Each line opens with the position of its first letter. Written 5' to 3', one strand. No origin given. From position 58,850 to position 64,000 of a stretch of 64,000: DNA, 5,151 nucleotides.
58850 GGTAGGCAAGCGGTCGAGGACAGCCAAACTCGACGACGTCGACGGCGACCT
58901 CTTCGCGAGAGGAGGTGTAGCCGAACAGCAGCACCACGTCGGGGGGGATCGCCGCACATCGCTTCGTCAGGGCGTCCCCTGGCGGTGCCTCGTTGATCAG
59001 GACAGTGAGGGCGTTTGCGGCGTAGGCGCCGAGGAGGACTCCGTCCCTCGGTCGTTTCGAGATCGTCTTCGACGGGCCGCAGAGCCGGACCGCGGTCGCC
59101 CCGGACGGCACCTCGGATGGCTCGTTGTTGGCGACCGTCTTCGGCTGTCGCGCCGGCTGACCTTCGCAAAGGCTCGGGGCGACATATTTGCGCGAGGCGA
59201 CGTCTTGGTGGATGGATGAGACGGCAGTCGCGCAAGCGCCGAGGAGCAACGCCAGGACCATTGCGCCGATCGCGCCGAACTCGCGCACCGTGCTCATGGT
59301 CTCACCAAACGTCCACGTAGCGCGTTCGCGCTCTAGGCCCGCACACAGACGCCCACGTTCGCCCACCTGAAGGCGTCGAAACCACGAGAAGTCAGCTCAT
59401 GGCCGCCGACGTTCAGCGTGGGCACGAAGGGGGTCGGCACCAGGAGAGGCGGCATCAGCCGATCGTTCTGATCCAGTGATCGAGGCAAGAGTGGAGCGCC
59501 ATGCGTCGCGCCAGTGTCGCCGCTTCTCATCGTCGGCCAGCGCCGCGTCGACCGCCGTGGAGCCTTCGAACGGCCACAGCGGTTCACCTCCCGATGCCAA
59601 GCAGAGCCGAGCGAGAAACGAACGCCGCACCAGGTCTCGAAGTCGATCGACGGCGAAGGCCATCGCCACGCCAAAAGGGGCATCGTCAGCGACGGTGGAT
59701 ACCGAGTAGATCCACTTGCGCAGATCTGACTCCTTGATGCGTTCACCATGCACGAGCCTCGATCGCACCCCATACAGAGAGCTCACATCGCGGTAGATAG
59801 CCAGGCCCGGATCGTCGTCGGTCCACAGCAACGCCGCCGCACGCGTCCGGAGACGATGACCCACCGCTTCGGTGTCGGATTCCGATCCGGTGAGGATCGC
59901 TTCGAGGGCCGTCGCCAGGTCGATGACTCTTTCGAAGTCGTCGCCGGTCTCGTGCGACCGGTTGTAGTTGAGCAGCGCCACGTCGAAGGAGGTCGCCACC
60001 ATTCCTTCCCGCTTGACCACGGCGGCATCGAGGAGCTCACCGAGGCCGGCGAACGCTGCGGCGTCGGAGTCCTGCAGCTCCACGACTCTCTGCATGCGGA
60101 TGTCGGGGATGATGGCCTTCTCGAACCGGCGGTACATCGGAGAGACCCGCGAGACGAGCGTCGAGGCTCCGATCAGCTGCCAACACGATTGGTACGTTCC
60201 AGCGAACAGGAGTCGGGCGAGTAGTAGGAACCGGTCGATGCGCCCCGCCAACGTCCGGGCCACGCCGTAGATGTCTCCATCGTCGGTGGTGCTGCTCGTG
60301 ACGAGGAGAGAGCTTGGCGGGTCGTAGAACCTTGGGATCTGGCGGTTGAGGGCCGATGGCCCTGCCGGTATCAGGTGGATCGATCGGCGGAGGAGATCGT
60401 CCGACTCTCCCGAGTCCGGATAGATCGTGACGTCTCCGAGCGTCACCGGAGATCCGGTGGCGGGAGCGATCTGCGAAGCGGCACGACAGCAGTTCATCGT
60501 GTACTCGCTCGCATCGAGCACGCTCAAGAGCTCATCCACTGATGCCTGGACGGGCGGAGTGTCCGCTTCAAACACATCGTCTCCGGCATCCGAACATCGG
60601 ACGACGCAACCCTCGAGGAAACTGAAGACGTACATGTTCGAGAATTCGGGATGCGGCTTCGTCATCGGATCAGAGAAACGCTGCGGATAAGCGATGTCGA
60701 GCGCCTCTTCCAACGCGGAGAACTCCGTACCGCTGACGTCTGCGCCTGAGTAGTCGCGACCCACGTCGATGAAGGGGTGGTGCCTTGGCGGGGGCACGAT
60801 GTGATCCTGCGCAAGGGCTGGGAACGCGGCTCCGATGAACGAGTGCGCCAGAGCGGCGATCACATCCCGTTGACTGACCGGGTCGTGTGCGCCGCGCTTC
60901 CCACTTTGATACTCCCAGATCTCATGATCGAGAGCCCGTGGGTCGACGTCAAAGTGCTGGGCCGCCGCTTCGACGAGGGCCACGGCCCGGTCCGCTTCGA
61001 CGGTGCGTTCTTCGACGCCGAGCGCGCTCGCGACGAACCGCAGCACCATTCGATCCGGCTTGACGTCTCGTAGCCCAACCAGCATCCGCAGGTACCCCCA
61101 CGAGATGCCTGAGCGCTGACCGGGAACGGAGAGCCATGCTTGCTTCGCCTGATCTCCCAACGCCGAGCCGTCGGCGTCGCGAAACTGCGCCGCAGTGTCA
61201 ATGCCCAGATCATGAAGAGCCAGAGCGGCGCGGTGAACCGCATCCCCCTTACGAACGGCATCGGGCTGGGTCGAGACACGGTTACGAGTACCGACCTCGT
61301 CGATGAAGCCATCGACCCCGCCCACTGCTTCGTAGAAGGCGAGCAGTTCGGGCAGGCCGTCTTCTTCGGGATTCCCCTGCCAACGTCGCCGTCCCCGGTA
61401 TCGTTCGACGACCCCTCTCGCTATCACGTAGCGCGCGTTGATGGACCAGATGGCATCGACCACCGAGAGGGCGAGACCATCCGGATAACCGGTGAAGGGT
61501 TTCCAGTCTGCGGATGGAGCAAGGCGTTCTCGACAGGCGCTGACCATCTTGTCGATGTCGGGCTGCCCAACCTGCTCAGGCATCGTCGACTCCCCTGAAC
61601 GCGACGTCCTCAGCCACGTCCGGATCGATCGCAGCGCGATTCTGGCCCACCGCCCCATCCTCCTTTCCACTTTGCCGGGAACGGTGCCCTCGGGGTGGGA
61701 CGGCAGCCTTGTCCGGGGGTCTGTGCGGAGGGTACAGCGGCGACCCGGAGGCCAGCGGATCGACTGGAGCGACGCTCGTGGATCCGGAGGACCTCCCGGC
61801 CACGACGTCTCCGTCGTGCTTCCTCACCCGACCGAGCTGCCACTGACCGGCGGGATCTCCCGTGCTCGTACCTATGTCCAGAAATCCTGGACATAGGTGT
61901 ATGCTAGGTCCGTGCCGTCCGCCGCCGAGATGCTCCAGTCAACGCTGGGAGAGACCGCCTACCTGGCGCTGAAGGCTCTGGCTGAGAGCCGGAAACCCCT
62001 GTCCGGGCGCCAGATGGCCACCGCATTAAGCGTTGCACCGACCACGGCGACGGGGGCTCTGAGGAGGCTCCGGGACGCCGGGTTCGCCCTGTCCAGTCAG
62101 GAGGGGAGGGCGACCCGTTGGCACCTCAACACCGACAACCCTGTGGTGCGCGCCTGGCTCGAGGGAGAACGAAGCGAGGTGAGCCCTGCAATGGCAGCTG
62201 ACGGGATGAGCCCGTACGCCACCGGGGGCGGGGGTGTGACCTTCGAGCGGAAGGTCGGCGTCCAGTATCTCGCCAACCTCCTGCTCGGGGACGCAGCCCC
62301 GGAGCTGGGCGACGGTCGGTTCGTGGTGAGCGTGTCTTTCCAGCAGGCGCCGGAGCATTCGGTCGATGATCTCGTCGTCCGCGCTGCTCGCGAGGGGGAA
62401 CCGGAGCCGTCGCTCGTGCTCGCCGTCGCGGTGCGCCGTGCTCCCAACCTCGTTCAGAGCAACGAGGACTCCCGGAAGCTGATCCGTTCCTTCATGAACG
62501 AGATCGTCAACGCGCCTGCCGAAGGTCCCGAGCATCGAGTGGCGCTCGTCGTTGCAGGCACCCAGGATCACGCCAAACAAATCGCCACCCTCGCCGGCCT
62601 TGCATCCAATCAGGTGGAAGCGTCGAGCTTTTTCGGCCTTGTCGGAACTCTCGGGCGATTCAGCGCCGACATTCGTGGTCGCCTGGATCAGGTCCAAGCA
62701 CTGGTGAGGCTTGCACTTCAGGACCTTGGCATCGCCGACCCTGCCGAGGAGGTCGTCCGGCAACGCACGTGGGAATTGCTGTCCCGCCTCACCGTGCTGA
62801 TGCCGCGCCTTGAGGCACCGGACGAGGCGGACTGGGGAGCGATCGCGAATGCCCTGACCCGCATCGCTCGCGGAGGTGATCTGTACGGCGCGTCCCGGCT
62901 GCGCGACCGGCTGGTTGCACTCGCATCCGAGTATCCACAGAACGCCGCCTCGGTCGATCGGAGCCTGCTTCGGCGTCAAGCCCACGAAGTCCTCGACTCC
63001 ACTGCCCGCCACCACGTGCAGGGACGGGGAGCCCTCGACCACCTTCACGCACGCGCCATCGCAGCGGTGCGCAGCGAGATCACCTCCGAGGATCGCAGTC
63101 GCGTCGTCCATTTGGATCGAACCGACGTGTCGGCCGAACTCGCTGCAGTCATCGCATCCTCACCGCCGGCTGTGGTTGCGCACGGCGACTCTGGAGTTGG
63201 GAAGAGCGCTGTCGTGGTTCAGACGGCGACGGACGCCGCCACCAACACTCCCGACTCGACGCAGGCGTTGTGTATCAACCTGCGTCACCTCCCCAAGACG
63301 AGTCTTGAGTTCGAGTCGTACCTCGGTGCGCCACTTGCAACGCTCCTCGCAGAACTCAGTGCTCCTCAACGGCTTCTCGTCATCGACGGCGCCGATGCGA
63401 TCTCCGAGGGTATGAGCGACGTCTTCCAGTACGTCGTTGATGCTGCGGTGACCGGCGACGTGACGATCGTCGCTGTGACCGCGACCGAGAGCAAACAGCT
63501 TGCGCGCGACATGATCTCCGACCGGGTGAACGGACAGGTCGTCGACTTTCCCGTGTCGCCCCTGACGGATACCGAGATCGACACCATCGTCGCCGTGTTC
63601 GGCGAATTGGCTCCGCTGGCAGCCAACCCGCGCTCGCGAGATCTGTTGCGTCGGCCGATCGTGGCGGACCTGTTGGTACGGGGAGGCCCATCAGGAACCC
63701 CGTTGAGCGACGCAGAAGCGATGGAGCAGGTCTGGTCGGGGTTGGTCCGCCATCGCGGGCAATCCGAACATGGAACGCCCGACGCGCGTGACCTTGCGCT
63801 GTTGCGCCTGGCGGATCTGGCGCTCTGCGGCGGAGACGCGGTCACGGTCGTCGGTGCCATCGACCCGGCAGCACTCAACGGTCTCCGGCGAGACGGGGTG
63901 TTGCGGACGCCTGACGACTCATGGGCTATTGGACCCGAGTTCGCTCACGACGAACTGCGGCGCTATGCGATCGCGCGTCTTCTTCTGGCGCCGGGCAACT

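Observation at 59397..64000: Divergent HEPN-like / wHTH-P-loop NTPase gene pair on an integrase island: candidate undescribed defence-type module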

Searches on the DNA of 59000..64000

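Call 98: search_rna_families(source=window, start=59000, end=64000, threshold=evalue, max_evalue=1)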
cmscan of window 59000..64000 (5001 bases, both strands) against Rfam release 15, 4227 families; matches with E-value up to 1: 0.
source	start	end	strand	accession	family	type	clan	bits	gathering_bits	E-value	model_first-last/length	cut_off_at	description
